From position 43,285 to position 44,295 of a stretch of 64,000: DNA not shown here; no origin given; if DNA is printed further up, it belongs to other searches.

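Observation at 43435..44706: Pentaheme cytochrome c overlapping a His-rich 3-TM protein, a candidate membrane electron-entry module next to the nos locus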

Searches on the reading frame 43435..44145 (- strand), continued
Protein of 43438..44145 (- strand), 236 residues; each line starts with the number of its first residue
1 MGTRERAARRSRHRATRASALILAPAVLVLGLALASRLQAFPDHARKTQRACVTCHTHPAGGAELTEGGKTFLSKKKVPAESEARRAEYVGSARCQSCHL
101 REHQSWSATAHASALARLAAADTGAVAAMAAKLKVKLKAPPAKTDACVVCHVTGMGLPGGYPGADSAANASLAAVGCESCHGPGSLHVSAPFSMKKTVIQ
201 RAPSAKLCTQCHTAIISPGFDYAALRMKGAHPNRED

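Call 34: find_encoding_contigs(protein=P0129, flank=8000, max_places=3)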
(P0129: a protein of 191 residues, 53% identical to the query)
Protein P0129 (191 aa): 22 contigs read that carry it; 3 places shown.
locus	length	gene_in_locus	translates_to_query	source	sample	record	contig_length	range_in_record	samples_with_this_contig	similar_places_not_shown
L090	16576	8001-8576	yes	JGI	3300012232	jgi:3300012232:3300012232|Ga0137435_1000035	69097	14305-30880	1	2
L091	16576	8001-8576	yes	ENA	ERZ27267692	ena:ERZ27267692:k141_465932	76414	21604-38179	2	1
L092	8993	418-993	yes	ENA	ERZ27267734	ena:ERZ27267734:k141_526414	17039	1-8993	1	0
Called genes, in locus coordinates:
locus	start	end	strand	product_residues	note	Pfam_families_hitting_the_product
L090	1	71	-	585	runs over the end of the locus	-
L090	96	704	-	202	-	PF00174:Oxidored_molyb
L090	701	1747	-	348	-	PF02568:ThiI, PF03054:tRNA_Me_trans (weak), PF18297:NFACT-R_2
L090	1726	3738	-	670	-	PF07676:PD40 (faint), PF26549:Tricorn_N, PF26550:Tricorn_2nd (faint), PF20434:BD-FAE (faint), PF00326:Peptidase_S9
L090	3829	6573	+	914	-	PF28598:PDH_E1_N, PF00456:Transketolase_N (weak), PF17831:PDH_E1_M, PF22613:Transketolase_C_1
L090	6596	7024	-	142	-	-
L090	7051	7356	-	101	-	-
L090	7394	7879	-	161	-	PF09990:DUF2231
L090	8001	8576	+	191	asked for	PF22113:Mtrc-MtrF_II-IV_dom (faint), PF14522:Cytochrome_C7 (faint), PF13435:Cytochrome_C554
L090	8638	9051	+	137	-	-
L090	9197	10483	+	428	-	PF02321:OEP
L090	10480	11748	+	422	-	PF19335:HMBD, PF25919:BSH_CusB, PF25973:BSH_CzcB, PF25869:3HB_CusB (faint), PF25954:Beta-barrel_RND_2, PF25967:RND-MFP_C (weak), PF25975:CzcB_C, PF25989:YknX_C (weak)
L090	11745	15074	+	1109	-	PF00873:ACR_tran, PF03176:MMPL, PF00873:ACR_tran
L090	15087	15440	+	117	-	PF13473:Cupredoxin_1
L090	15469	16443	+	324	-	PF00365:PFK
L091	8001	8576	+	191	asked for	PF22113:Mtrc-MtrF_II-IV_dom (faint), PF14522:Cytochrome_C7 (faint), PF13435:Cytochrome_C554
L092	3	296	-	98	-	?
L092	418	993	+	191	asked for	PF22113:Mtrc-MtrF_II-IV_dom (faint), PF14522:Cytochrome_C7 (faint), PF13435:Cytochrome_C554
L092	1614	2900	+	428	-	PF02321:OEP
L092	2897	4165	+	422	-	PF19335:HMBD, PF25919:BSH_CusB, PF25973:BSH_CzcB, PF25869:3HB_CusB (faint), PF25954:Beta-barrel_RND_2, PF25967:RND-MFP_C (weak), PF25975:CzcB_C, PF25989:YknX_C (weak)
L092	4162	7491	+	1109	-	PF00873:ACR_tran, PF03176:MMPL, PF00873:ACR_tran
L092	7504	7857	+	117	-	PF13473:Cupredoxin_1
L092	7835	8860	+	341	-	PF00365:PFK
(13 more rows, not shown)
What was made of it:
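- An independent lineage (L090-L092, protein seen on 22 contigs) places a 4-heme homolog of the cytochrome (53% identity) divergently beside a classical DUF2231 and directly upstream of OEP, CusB(HMBD), RND and cupredoxin genes (call 34). An independent lineage again pairs a homolog with a DUF2231 and a Cus-type pump (call 34).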

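Call 35: find_encoding_contigs(protein=P0116, flank=8000, max_places=2)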
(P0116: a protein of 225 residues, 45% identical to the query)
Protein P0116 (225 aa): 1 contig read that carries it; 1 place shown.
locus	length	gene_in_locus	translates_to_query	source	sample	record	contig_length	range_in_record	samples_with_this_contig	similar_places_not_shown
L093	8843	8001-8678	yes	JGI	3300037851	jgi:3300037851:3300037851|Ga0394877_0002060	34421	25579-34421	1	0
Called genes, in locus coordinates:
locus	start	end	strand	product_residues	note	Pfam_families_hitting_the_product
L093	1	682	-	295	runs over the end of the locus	PF04205:FMN_bind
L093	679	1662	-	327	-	PF03116:NQR2_RnfD_RnfE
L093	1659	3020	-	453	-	PF13375:RnfC_N, PF01512:Complex1_51K, PF10531:SLBB, PF13183:Fer4_8 (faint), PF13237:Fer4_10 (faint), PF12838:Fer4_7 (weak), PF13187:Fer4_9 (faint)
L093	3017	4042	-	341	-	PF02424:ApbE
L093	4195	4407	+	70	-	PF13459:Fer4_15 (weak), PF13370:Fer4_13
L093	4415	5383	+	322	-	PF01558:POR, PF13237:Fer4_10 (weak), PF12837:Fer4_6 (faint), PF12838:Fer4_7, PF13187:Fer4_9 (weak), PF13484:Fer4_16 (faint)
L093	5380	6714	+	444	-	PF01855:POR_N, PF17147:PFOR_II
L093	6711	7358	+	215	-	PF02775:TPP_enzyme_C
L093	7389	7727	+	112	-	-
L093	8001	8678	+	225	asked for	PF22113:Mtrc-MtrF_II-IV_dom (faint), PF14522:Cytochrome_C7 (faint), PF09699:Paired_CXXCH_1 (faint), PF13435:Cytochrome_C554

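Call 37: find_related_loci(query=A4, collection=metagenome_contigs, flank=8000)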
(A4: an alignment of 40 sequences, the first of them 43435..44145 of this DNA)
Query A4 (236 aa) in metagenome_contigs; peptide patterns used: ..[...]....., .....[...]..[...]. (x = any residue, [..] = any of these).
600 stretches matched a pattern (row limit reached: there are more); 257 encode a relative of the query (tblastn E <= 1e-3); the best 80 are kept; 80 distinct loci.
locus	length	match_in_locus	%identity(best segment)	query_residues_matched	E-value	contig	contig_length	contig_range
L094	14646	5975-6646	45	7-232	3e-44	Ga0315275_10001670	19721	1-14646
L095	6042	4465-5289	36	87-231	3e-22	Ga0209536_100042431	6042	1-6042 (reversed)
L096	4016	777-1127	36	85-217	4e-22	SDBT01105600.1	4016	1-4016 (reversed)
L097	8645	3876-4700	34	62-231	8e-22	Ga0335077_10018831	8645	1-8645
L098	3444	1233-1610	37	87-231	2e-21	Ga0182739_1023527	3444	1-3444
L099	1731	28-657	33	69-231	5e-21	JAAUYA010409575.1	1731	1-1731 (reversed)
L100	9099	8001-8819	33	47-231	2e-20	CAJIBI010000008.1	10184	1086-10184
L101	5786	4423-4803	35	83-231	9e-20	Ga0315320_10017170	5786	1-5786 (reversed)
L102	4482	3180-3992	28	42-223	1e-19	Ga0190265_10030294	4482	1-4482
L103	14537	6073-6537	33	84-231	6e-19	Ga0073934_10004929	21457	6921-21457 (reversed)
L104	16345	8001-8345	36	89-226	1e-18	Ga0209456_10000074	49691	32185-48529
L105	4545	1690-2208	30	41-222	4e-18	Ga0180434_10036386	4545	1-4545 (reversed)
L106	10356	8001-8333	33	89-221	1e-17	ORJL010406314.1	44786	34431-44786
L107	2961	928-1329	34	86-222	1e-17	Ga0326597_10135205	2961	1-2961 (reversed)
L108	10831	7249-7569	36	89-213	2e-17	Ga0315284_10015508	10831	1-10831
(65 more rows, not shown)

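Call 41: find_encoding_contigs(protein=P0070, flank=6000, max_places=2)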
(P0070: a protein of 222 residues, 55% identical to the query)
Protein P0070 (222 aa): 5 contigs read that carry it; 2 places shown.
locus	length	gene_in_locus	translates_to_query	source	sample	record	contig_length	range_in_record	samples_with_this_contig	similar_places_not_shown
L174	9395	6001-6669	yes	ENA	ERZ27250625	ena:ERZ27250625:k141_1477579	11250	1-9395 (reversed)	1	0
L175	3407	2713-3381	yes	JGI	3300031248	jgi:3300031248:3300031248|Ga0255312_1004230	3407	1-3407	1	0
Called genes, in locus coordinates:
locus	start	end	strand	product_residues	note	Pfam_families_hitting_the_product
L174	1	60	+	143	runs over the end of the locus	PF00355:Rieske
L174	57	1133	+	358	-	PF00033:Cytochrome_B, PF13631:Cytochrom_B_N_2, PF00032:Cytochrom_B_C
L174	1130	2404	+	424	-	PF22113:Mtrc-MtrF_II-IV_dom (faint), PF02085:Cytochrom_CIII (faint), PF09699:Paired_CXXCH_1 (faint), PF14522:Cytochrome_C7 (faint), PF14537:Cytochrom_c3_2 (weak)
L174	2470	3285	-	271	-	PF00034:Cytochrom_C (weak), PF13442:Cytochrome_CBB3 (weak), PF00034:Cytochrom_C, PF13442:Cytochrome_CBB3 (weak)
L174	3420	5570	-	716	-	PF14522:Cytochrome_C7 (faint), PF14537:Cytochrom_c3_2 (faint), PF02085:Cytochrom_CIII (weak), PF01292:Ni_hydr_CYTB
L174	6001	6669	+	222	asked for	PF22113:Mtrc-MtrF_II-IV_dom (faint), PF09699:Paired_CXXCH_1 (faint), PF14522:Cytochrome_C7 (faint), PF13435:Cytochrome_C554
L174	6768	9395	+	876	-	?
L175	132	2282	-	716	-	PF14522:Cytochrome_C7 (faint), PF14537:Cytochrom_c3_2 (faint), PF02085:Cytochrom_CIII (weak), PF01292:Ni_hydr_CYTB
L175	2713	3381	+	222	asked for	PF22113:Mtrc-MtrF_II-IV_dom (faint), PF09699:Paired_CXXCH_1 (faint), PF14522:Cytochrome_C7 (faint), PF13435:Cytochrome_C554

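Call 42: find_encoding_contigs(protein=P0075, flank=6000, max_places=2)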
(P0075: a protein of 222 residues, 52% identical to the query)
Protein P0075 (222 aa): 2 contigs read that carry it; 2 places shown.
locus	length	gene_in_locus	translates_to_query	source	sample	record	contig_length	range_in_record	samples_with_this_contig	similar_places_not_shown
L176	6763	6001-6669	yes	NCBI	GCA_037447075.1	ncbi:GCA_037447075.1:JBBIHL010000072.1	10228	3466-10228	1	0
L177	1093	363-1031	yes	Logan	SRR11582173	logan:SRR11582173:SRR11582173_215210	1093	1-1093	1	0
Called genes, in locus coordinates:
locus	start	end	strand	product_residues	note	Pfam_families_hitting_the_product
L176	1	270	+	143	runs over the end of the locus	PF00355:Rieske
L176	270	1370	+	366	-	PF00033:Cytochrome_B, PF13631:Cytochrom_B_N_2, PF00032:Cytochrom_B_C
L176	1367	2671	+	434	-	PF02085:Cytochrom_CIII (faint), PF14522:Cytochrome_C7 (faint), PF14537:Cytochrom_c3_2 (faint), PF22113:Mtrc-MtrF_II-IV_dom (faint), PF09699:Paired_CXXCH_1 (faint)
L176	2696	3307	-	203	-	PF20046:DUF6448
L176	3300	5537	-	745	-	PF02085:Cytochrom_CIII (faint), PF09699:Paired_CXXCH_1 (faint), PF14522:Cytochrome_C7 (faint), PF14537:Cytochrom_c3_2 (faint), PF01292:Ni_hydr_CYTB, PF14358:DUF4405 (faint)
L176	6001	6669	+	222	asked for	PF14522:Cytochrome_C7 (faint), PF09699:Paired_CXXCH_1 (faint), PF22113:Mtrc-MtrF_II-IV_dom, PF13435:Cytochrome_C554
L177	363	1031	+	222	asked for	PF14522:Cytochrome_C7 (faint), PF09699:Paired_CXXCH_1 (faint), PF22113:Mtrc-MtrF_II-IV_dom, PF13435:Cytochrome_C554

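Call 43: find_encoding_contigs(protein=P0121, flank=6000, max_places=2)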
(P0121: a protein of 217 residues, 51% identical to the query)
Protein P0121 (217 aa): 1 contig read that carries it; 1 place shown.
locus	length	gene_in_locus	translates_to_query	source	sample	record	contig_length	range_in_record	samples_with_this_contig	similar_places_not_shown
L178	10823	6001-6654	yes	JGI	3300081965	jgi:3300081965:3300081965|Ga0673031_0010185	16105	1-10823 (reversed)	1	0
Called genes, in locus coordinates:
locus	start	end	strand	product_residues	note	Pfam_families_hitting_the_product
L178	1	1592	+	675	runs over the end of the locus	PF00672:HAMP, PF00512:HisKA, PF02518:HATPase_c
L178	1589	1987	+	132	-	PF00072:Response_reg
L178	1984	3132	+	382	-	PF00072:Response_reg, PF01597:GCV_H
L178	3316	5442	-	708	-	PF09699:Paired_CXXCH_1 (faint), PF14522:Cytochrome_C7 (faint), PF14537:Cytochrom_c3_2 (weak), PF01292:Ni_hydr_CYTB, PF14358:DUF4405 (faint)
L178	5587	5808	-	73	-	-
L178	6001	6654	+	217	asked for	PF14522:Cytochrome_C7 (faint), PF22113:Mtrc-MtrF_II-IV_dom (faint), PF09699:Paired_CXXCH_1 (faint), PF13435:Cytochrome_C554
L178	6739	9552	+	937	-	PF09699:Paired_CXXCH_1 (faint), PF14522:Cytochrome_C7 (faint), PF14537:Cytochrom_c3_2 (faint)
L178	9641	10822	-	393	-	?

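Call 55: search_solved_structures(query=A4, max_evalue=0.01, show_alignments=2)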
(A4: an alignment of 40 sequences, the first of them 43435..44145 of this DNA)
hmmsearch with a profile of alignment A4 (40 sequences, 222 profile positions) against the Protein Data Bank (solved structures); distinct sequences matched with E-value up to 0.01: 7.
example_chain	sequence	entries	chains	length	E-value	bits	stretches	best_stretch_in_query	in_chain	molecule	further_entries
1bvb_A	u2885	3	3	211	3.1e-24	88.8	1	72-170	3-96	CYTOCHROME C-554 | CYTOCHROME C554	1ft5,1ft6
6i5b_A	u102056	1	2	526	3e-23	85.6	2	130-199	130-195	Uncharacterized protein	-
6qvm_A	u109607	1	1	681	5.2e-12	48.9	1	131-202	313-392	Multiheme cytochrome cf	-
6r2q_A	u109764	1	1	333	3.3e-06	29.8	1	123-201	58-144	Cystathionine beta-synthase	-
2ozy_A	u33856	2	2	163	5.8e-05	25.8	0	120-200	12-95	Cytochrome c-type protein nrfB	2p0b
6v0a_A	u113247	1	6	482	0.0012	21.5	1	13-200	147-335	Nitrite reductase (cytochrome; ammonia-forming)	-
4rkm_A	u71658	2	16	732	0.0018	20.9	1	69-100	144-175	MccA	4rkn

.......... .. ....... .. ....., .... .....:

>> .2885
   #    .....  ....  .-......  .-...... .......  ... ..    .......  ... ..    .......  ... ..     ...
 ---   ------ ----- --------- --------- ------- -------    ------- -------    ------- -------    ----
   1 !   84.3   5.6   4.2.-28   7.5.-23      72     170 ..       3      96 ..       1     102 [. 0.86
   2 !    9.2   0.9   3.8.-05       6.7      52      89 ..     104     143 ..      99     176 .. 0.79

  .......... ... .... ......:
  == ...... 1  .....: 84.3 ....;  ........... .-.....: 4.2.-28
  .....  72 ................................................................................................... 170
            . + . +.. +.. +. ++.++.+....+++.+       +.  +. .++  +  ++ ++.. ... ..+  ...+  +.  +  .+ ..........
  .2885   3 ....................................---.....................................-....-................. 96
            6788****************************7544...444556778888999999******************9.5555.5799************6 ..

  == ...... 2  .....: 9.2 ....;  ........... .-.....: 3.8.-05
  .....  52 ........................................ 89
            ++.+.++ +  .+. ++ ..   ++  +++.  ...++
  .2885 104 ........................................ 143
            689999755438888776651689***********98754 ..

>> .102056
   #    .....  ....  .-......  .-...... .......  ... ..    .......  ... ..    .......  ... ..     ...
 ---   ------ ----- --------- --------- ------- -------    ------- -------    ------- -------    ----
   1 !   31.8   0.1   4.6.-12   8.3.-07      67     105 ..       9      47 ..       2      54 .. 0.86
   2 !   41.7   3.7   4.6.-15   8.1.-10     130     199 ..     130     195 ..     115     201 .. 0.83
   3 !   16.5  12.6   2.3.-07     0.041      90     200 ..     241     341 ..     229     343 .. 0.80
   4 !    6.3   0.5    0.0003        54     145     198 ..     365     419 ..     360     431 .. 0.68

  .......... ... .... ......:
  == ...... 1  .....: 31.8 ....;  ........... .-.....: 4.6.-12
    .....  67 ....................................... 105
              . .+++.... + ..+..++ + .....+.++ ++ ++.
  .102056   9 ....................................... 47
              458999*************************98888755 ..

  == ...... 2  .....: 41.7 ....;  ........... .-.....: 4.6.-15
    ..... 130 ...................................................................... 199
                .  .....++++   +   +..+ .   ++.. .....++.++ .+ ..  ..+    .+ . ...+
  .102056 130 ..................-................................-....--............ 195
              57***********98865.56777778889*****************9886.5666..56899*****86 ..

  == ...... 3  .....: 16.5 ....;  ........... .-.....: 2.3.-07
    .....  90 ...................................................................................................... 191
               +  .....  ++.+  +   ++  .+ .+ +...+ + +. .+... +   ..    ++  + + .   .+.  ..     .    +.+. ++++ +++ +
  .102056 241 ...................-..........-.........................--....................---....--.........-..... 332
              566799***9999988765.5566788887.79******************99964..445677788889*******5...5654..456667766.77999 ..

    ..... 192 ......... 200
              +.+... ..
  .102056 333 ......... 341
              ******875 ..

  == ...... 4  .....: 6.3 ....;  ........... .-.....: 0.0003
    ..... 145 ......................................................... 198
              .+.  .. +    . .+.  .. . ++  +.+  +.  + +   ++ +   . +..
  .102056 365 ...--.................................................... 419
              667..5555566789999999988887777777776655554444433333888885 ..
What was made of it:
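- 43435..44145 (-): Pentaheme c-type cytochrome of the c554 family, 236 aa, with an N-terminal signal peptide or anchor. Profile against PDB c554 (1bvb/1ft5) E 3e-24 (call 55).
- On Cytochrome c554 family (Pfam PF13435): Profile of 40 homologs against PDB: 1bvb/1ft5 at E 3.1e-24, aligned to chain residues 3-96 (call 55).
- Checked: A family profile matches solved N. europaea cytochrome c554 at E 3e-24 (call 55).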

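Call 59: predict_structure(alignment_id=A4)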
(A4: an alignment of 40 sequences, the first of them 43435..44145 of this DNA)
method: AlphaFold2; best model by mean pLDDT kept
length: 236 residues; sequences in the alignment: 40
mean_pLDDT: 72.0   pTM: 0.60
mean pLDDT of the five models: 72.0, 69.7, 67.8, 66.2, 62.1
residues with pLDDT >= 90: 1; 70-90: 158; 50-70: 55; < 50: 22
segments of 3 or more residues with pLDDT < 50: 36-41, 159-173
pLDDT, mean of each block of 10 residues (from residue 1): 78 76 79 51 62 67 73 82 61 80 83 80 87 84 75 56 43 62 72 76 75 82 77 61
secondary structure, 60 per line:
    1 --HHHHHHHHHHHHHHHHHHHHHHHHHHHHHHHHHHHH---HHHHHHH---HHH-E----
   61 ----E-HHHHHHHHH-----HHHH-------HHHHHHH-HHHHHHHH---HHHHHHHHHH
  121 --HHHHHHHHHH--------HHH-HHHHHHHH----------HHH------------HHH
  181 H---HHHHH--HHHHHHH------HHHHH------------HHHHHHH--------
elements in order: H3-38 H42-48 H67-75 H81-84 H92-98 H100-107 H111-120 H123-132 H145-152 H178-181 H185-189 H192-198 H205-209 H222-228

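Call 62: fold_search(model_id=the predicted structure, library=pdb)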
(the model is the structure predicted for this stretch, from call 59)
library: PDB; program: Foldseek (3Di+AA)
matches with E <= 10: 4; with E <= 0.001: 0
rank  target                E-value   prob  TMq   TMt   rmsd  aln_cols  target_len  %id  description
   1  4rkn_C                7.4e+00  0.15  0.11  0.04   1.6        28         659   28  Wolinella succinogenes octaheme sulfite reductase MccA, form II (released 2015-02-04)
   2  5wfq_N                8.2e+00  0.01  0.09  0.05  18.9       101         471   16  Ligand-bound Ras:SOS:Ras complex (released 2018-05-23)
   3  6d5v_S                8.7e+00  0.01  0.09  0.05  18.8       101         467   15  Ras:SOS:Ras in complex with a small molecule activator (released 2018-09-19)
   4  4rkm_A                9.2e+00  0.13  0.11  0.04   1.6        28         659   28  Wolinella succinogenes octaheme sulfite reductase MccA, form I (released 2015-02-04)
